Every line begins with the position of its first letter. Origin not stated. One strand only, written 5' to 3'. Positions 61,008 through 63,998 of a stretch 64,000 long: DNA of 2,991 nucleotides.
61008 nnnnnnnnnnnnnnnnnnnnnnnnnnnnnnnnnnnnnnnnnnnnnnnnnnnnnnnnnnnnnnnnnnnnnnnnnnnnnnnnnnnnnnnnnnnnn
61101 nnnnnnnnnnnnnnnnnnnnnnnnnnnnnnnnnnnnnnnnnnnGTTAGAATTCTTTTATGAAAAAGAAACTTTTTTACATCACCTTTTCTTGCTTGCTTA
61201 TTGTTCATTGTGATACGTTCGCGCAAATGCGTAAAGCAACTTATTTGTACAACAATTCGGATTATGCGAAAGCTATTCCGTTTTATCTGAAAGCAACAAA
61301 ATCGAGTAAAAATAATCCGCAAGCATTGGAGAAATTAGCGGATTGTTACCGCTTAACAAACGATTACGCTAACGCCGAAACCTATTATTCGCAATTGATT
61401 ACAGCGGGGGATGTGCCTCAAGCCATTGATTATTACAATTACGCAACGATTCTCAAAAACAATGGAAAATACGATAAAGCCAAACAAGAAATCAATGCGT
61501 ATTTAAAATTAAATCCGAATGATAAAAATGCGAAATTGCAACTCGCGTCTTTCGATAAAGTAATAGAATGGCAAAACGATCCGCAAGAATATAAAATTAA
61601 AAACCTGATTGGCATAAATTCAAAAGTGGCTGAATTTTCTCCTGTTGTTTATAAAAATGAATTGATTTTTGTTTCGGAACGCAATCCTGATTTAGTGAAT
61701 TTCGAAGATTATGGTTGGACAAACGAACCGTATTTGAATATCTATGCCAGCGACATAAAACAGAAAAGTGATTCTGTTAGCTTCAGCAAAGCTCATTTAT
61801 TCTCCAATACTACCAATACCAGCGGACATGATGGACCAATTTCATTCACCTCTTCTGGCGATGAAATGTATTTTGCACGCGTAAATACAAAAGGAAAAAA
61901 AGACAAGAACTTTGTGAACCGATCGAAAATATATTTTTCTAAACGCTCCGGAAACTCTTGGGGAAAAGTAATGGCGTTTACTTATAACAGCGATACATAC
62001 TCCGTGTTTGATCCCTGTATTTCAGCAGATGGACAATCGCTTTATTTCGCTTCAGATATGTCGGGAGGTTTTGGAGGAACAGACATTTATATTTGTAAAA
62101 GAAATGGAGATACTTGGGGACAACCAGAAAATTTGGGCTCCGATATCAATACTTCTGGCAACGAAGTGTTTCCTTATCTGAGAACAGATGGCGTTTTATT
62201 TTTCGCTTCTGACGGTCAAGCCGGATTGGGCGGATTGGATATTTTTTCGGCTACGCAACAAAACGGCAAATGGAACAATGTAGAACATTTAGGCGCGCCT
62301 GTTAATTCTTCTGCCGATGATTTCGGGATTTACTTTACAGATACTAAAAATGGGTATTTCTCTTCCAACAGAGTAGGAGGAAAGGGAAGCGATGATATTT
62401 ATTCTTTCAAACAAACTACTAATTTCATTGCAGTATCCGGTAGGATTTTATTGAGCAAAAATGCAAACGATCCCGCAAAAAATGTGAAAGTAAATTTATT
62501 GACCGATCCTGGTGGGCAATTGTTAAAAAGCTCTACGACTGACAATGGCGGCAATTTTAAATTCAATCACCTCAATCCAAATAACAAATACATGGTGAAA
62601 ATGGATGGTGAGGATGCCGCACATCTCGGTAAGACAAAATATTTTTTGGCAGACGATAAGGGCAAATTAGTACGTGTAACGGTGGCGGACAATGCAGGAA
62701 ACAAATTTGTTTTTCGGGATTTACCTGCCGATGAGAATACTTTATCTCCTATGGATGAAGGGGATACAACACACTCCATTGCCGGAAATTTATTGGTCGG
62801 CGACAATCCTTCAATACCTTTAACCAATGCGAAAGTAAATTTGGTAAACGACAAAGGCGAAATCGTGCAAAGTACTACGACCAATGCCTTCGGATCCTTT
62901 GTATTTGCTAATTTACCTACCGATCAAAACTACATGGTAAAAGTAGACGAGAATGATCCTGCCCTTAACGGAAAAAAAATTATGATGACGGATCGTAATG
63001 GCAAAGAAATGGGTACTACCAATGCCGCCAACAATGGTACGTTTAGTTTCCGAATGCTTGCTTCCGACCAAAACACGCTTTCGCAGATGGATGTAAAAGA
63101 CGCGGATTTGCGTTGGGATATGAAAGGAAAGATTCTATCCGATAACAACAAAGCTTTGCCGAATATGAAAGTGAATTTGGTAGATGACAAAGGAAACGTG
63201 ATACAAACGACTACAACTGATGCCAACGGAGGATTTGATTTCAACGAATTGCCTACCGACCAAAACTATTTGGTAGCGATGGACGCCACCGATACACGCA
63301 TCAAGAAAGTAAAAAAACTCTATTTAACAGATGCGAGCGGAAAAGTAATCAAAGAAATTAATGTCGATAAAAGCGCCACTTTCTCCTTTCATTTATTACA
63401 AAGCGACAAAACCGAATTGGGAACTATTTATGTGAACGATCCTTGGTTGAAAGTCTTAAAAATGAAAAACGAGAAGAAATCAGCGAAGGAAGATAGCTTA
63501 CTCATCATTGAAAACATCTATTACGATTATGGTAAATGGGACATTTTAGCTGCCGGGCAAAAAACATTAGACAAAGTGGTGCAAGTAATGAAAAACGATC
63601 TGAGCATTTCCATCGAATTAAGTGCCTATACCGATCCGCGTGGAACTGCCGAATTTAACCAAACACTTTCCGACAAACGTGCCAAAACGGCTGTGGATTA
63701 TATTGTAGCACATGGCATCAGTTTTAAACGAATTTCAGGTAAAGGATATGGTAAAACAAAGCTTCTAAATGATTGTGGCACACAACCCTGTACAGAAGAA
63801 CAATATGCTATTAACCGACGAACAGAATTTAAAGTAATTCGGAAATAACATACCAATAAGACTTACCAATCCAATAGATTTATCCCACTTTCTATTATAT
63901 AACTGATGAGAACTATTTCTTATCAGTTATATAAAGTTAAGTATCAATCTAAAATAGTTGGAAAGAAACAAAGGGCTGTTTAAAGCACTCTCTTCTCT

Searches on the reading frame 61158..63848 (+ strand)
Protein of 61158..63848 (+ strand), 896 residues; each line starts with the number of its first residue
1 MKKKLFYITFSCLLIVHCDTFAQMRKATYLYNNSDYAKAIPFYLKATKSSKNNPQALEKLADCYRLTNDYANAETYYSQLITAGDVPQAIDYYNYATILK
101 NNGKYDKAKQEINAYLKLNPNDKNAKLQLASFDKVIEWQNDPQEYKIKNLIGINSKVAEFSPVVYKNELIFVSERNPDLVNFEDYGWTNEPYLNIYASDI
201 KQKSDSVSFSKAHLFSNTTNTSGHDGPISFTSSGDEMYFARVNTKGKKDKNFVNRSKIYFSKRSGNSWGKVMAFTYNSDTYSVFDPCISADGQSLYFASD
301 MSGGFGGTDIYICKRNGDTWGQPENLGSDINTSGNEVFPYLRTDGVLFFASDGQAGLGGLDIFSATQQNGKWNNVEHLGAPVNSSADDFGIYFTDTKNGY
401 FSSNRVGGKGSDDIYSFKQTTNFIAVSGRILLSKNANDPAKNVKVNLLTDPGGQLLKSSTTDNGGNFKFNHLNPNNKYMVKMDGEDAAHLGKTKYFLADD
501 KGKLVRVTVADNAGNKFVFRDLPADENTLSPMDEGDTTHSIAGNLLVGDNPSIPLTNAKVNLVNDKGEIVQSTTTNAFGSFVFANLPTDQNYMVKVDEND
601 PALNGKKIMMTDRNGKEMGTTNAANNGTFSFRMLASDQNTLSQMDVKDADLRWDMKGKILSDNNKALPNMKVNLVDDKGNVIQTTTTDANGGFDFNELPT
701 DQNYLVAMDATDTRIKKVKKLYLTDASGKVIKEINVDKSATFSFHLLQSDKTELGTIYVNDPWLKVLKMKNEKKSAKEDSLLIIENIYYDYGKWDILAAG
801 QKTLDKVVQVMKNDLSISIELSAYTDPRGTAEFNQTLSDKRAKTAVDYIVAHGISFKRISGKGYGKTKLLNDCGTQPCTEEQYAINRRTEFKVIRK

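Call 81: search_protein_families(library=pfam, proteins=[window:61158-63848:+], max_evalue=0.00001)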
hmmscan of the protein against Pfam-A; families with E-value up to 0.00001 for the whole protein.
window:61158-63848:+ (896 aa): 16 families
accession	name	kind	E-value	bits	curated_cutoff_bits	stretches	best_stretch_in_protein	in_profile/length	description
PF13620.12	CarboxypepD_reg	-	1.8e-27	95.9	32.3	2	656-725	3-71/82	Carboxypeptidase regulatory-like domain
PF17210.9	SdrD_B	-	1.6e-21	77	29.7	1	662-710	19-66/112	SdrD B-like domain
PF11974.14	bMG3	-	7e-18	64.9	34.9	0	663-713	24-80/103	Bacterial alpha-2-macroglobulin MG3 domain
PF00691.25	OmpA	-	8.1e-15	55.4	27.2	1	788-876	1-91/98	OmpA family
PF17802.7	SpaA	-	1.3e-13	51.3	23.1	0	658-706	7-56/91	Prealbumin-like fold domain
PF07719.23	TPR_2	-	9.3e-10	38.3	27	0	92-122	4-34/34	Tetratricopeptide repeat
PF17936.7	Big_6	-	3e-09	37.4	27.6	0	605-640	24-58/83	Bacterial Ig domain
PF13432.12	TPR_16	-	4.9e-09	36.9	32.7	1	25-84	2-61/65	Tetratricopeptide repeat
PF13428.12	TPR_14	-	6.3e-09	36.1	23.5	0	92-131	4-43/44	Tetratricopeptide repeat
PF07676.18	PD40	-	1e-08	35.4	20.9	0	284-312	12-38/38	WD40-like Beta Propeller Repeat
PF13181.12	TPR_8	-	1.4e-08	34.7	25.7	0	92-122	4-34/34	Tetratricopeptide repeat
PF23193.1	NOMO_3rd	-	9.4e-08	32.6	27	0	671-712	48-89/120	NOMO third transthyretin-like domain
PF14559.12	TPR_19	-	3.2e-07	31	25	0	34-81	5-52/68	Tetratricopeptide repeat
PF13715.12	CarbopepD_reg_2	-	2.7e-06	27.7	32.2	0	656-706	2-49/88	CarboxypepD_reg-like domain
PF20598.4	DUF6795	-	3e-06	27.9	27.4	0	655-698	1-46/103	Domain of unknown function (DUF6795)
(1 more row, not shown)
